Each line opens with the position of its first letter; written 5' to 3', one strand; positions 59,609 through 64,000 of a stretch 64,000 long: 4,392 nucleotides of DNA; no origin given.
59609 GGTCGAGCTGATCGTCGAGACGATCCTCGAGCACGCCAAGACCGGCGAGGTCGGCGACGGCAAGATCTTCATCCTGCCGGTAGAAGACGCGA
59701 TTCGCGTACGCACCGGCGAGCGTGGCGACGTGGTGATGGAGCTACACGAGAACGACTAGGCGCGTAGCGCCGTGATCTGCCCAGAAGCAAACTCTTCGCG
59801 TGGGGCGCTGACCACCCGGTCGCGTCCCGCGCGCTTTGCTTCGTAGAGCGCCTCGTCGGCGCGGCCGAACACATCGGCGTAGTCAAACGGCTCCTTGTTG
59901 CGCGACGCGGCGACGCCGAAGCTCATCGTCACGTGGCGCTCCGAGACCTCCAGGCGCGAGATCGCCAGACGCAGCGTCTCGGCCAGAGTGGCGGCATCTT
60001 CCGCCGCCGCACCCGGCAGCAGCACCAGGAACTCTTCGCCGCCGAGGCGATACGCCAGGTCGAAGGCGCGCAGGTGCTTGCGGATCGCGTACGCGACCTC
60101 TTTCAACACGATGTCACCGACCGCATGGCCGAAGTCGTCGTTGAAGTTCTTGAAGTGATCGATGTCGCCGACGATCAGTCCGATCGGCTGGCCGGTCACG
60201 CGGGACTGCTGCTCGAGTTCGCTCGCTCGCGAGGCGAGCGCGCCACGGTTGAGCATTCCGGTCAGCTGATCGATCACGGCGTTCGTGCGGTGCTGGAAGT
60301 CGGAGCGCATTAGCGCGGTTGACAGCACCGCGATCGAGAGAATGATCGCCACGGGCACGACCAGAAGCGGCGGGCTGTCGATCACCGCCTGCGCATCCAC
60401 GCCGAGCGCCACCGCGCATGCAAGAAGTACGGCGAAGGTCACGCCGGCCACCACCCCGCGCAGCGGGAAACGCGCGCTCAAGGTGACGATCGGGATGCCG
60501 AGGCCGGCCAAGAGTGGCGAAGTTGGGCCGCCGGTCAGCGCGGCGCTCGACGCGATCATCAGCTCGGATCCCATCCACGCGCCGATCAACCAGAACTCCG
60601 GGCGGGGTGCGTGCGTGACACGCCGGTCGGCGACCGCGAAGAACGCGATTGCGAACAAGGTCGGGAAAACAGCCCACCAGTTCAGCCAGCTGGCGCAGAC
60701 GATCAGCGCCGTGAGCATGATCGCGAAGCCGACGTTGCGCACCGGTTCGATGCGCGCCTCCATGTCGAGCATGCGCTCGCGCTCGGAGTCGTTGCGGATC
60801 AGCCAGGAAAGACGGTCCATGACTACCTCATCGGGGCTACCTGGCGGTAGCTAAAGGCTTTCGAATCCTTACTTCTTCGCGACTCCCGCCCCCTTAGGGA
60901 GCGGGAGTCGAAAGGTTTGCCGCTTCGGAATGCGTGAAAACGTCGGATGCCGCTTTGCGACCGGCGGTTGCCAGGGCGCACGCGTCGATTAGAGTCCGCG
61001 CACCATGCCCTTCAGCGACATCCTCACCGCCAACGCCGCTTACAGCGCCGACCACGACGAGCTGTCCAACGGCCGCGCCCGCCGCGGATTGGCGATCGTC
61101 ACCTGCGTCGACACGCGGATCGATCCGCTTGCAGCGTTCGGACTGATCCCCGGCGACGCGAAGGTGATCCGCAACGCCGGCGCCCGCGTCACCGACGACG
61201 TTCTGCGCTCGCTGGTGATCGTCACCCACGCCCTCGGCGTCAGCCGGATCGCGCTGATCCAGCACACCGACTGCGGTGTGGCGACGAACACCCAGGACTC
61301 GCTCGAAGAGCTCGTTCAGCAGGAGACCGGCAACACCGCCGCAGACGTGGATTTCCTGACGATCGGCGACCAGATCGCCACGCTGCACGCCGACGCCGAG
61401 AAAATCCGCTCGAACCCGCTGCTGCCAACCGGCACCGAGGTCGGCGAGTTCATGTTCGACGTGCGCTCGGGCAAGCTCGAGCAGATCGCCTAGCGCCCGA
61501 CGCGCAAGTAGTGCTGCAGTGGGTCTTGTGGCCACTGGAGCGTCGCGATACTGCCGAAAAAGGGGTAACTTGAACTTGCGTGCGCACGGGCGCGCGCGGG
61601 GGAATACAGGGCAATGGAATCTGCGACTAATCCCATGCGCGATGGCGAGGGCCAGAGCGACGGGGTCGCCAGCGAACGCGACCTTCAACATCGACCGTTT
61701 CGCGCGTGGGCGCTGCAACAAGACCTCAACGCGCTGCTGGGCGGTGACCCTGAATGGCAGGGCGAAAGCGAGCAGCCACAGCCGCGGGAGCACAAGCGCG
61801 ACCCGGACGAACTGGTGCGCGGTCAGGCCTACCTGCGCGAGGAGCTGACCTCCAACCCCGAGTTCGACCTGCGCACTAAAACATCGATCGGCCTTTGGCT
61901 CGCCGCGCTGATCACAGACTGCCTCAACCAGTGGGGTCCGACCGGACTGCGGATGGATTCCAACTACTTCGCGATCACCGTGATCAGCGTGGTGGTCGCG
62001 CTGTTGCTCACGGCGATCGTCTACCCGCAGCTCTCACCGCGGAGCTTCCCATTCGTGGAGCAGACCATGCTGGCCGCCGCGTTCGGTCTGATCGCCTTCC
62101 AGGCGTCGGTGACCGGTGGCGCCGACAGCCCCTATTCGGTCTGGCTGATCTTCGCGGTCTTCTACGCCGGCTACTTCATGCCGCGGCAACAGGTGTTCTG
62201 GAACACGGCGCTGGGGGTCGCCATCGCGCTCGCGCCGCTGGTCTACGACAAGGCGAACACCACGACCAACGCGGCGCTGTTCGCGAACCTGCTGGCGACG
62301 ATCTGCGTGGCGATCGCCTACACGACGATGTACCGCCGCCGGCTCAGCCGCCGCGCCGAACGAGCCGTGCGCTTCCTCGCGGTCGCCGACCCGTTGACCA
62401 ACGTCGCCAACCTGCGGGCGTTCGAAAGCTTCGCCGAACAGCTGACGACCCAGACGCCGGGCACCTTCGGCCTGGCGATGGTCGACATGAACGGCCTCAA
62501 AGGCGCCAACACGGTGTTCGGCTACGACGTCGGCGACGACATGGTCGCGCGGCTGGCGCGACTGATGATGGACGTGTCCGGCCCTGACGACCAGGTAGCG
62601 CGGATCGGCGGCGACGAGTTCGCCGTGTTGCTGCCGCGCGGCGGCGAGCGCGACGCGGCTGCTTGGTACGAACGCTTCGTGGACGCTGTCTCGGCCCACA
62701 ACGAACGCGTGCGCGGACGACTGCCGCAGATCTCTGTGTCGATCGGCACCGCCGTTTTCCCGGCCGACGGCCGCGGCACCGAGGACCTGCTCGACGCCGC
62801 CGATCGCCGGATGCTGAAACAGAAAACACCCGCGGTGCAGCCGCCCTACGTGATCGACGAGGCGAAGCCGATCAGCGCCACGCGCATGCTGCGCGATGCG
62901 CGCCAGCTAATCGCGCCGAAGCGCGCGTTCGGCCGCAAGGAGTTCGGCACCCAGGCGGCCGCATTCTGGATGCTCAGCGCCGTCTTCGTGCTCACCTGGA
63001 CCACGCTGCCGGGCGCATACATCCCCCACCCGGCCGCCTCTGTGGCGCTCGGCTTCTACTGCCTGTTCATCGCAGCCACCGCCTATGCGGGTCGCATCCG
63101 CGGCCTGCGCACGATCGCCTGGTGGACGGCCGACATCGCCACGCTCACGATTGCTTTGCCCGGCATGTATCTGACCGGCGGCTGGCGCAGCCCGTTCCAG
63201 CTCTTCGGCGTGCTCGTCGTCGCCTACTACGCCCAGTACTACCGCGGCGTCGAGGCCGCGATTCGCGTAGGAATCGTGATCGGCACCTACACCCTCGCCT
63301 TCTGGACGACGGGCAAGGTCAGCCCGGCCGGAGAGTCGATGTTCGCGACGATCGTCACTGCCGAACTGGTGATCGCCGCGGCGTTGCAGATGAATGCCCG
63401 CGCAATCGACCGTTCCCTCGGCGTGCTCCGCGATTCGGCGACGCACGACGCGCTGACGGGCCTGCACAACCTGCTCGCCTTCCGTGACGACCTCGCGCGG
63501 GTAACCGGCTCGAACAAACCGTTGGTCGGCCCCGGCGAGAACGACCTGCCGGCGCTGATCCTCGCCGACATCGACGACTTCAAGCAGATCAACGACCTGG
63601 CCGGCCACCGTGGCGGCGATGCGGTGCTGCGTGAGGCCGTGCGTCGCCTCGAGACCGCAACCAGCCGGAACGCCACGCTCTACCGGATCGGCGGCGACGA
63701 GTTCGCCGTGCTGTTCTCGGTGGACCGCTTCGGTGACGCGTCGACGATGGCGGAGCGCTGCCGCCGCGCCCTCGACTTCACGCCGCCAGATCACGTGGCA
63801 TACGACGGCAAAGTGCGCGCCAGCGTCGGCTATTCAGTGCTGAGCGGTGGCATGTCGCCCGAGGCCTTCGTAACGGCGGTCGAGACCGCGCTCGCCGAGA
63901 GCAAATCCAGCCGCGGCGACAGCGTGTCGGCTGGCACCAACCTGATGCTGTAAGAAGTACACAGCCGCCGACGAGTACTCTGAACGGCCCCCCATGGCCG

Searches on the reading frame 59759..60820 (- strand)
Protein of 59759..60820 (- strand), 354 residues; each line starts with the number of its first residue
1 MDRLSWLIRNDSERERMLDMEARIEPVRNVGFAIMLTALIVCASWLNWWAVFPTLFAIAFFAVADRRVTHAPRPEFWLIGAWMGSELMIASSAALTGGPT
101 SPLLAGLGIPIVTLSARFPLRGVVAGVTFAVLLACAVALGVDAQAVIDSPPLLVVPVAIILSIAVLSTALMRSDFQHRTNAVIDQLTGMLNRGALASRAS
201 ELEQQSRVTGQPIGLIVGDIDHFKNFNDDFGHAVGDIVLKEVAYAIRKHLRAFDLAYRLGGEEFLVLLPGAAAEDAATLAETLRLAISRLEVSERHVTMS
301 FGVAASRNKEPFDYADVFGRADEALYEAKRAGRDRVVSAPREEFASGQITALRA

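Call 10: search_protein_families(library=pfam, proteins=[window:59759-60820:-], max_evalue=0.001)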
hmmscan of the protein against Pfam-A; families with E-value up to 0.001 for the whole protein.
window:59759-60820:- (354 aa): 2 families
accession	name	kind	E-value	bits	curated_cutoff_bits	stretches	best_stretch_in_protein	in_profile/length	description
PF00990.26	GGDEF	-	1e-41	142.8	23.8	1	181-335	1-161/161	Diguanylate cyclase, GGDEF domain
PF22335.1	Cas10-Cmr2_palm2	-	0.00026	21.5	27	1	259-336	57-132/133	Cas10/Cmr2, second palm domain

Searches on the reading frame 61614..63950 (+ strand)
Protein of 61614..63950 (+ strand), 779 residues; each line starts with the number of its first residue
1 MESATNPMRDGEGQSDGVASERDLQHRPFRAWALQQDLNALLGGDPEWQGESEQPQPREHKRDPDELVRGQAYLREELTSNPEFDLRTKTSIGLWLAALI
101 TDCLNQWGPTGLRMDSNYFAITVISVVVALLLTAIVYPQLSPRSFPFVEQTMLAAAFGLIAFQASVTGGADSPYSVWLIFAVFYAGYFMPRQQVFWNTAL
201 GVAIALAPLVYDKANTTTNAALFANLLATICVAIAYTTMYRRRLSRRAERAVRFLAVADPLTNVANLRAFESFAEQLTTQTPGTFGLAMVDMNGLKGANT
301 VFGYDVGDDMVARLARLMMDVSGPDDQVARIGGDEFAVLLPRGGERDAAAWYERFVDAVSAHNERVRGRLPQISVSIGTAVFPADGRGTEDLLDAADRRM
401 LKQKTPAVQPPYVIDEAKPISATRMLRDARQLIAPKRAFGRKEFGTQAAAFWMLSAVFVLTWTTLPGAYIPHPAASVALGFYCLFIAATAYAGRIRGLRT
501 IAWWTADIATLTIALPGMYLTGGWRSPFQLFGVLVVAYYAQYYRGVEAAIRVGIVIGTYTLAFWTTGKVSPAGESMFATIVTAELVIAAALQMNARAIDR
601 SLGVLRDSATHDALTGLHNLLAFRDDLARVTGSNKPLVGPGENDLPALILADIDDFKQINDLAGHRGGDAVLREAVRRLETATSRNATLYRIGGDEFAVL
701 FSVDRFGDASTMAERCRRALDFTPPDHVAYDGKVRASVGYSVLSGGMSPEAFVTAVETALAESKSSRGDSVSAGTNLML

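Call 106: search_protein_families(library=pfam, proteins=[window:61614-63950:+], max_evalue=0.00001)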
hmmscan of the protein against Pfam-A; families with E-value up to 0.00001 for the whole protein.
window:61614-63950:+ (779 aa): 1 family
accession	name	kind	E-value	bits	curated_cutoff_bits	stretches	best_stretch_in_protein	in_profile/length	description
PF00990.26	GGDEF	-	2.9e-53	180.4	23.8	2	609-767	1-158/161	Diguanylate cyclase, GGDEF domain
